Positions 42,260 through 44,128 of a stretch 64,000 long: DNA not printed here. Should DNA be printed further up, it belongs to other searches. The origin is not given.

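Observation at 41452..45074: Compact three-gene porin-cytochrome module: MtrA-like decahaem, Cys-free 523-aa barrel, small lipoprotein cytochrome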

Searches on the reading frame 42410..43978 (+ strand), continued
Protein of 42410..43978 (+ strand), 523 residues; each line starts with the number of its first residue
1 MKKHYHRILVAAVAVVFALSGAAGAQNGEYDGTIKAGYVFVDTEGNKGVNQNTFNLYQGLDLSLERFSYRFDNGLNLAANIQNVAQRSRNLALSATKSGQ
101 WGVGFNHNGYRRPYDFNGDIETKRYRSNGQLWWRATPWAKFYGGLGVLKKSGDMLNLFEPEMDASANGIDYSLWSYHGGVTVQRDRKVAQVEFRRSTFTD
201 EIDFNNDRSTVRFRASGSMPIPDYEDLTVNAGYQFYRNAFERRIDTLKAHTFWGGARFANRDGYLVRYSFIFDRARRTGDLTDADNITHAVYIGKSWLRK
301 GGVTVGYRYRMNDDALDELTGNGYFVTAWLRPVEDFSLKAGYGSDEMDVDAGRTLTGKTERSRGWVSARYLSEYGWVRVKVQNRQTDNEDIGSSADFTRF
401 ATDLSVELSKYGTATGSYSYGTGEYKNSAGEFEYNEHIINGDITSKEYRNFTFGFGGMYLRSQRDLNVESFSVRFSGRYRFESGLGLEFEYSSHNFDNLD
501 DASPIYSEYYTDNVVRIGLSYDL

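Call 64: search_protein_representatives(alignment_id=A1)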
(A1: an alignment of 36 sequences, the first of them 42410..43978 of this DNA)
Query: 36 sequences, 520 profile positions. Proteins with E-value up to 0.001 (for the whole library): 171; up to 1e-10: 131; up to 1e-30: 92. The best 150 are listed.
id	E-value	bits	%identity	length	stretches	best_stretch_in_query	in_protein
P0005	4.1e-237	804.5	-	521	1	1-520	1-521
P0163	9.5e-209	710.9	-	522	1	1-520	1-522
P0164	1.6e-205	700.2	-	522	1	5-519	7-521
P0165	7.5e-205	698.0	-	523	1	4-519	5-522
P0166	9.8e-205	697.6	-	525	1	8-520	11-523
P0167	2.9e-193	659.8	-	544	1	2-520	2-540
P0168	1.3e-192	657.6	-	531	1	5-520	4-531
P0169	1.0e-189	648.1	-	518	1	6-518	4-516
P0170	6.6e-183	625.6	-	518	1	6-520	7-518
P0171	8.2e-183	625.3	-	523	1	7-520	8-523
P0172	8.5e-178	608.7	-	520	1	7-520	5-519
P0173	1.5e-173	594.7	-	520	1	7-520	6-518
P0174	2.1e-169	581.1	-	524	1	10-520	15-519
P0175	9.3e-160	549.2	-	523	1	7-519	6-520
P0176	2.3e-159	547.9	-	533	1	9-519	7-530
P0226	1.1e-58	215.8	-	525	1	7-520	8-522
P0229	9.8e-52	192.8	-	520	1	3-520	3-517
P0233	4.3e-49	184.1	-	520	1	7-520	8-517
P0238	1.5e-44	169.0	-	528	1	7-520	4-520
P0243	2.7e-39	151.8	-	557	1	7-520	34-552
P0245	1.1e-37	146.5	-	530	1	8-518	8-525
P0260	3.1e-25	105.3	-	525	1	7-511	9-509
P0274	5.0e-16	75.0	-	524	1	7-496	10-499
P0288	4.9e-12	61.8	-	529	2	7-263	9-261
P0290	3.4e-11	59.0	-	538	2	12-219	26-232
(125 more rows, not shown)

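Call 65: search_protein_families(library=pfam, max_evalue=1, proteins=[P0226, P0229, P0233, P0238, P0243, P0245, P0260, P0274, P0288, P0290])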
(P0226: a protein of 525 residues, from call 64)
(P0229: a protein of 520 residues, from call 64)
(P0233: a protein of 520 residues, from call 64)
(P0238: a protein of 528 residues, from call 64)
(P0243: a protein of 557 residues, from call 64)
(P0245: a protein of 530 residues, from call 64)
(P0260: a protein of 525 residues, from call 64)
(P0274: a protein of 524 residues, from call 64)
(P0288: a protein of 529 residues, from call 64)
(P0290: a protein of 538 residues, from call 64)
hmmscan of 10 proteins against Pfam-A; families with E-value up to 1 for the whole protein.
P0226 (525 aa): 3 families
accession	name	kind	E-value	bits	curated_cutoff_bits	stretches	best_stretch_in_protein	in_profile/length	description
PF13609.12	Porin_4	-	6.8e-09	36.4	27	2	339-501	156-309/310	Gram-negative porin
PF13505.12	OMP_b-brl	-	1.2e-05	25.9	28.7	1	262-350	60-156/175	Outer membrane protein beta-barrel domain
PF11854.14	MtrB_PioB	-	0.001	18.2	23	1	279-350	333-401/635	Putative outer membrane beta-barrel porin, MtrB/PioB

P0229 (520 aa): 1 family
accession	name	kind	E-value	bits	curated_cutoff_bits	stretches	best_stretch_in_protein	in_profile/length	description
PF11854.14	MtrB_PioB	-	1.3e-06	27.8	23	2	112-204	107-204/635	Putative outer membrane beta-barrel porin, MtrB/PioB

P0233 (520 aa): 1 family
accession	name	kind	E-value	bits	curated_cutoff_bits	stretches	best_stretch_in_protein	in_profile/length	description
PF17624.7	US30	-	0.063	12.8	27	1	49-118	12-81/282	Family of unknown function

P0238 (528 aa): 1 family
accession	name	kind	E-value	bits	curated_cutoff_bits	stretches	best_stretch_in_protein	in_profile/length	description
PF02432.21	Fimbrial_K88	-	0.061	13.1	26.2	0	327-366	228-268/270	Fimbrial, major and minor subunit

P0243 (557 aa): 1 family
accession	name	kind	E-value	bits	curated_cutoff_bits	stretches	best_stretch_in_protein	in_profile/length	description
PF06074.18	Portal_Mu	-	0.028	14.2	23.9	1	121-178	77-135/336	Portal protein of Mu bacteriophage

P0245 (530 aa): 0 families

P0260 (525 aa): 1 family
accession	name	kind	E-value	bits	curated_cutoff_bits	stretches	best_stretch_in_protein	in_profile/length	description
PF13505.12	OMP_b-brl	-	0.0049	17.5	28.7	1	371-514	67-171/175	Outer membrane protein beta-barrel domain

P0274 (524 aa): 0 families

P0288 (529 aa): 1 family
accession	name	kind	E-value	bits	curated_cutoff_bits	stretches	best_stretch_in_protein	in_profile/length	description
PF13505.12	OMP_b-brl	-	4.6e-07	30.6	28.7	2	369-523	43-171/175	Outer membrane protein beta-barrel domain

P0290 (538 aa): 1 family
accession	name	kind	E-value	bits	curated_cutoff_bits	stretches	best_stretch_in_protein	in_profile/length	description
PF13505.12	OMP_b-brl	-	1.2e-05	26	28.7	1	334-533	19-172/175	Outer membrane protein beta-barrel domain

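Call 90: search_protein_families(library=ncbifam, max_evalue=1, alignment_id=A1)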
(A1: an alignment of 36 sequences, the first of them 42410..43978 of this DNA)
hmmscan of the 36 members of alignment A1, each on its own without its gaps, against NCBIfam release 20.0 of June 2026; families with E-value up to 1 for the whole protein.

A. member 1, window:42410-43978:+ (523 aa): 0 families

B. families by the number of members that match (of 36 scanned): 10 families
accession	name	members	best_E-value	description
NF041027.1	GSU2204_Se_pt_1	1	2.4e-05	GSU2204 family CXXCH-containing (seleno)protein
TIGR03509.1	OMP_MtrB_PioB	1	0.0017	MtrB/PioB family decaheme-associated outer membrane protein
NF058559.1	FblAmlydFapE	1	0.014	fibril amyloid subunit FapE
TIGR02767.1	TraG-Ti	1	0.021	Ti-type conjugative transfer system protein TraG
NF009362.0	PRK12718.1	1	0.044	flagellar hook-associated protein FlgL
TIGR02289.1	M3_not_pepF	1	0.055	M3 family oligoendopeptidase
NF000383.2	blaLAP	1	0.077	LAP family class A beta-lactamase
NF052296.1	HdxProlEpimProt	1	0.1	4-hydroxyproline epimerase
NF007602.0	PRK10249.1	1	0.17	phenylalanine transporter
NF047669.1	LIC13354_fam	1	0.37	LIC13354 family exoprotein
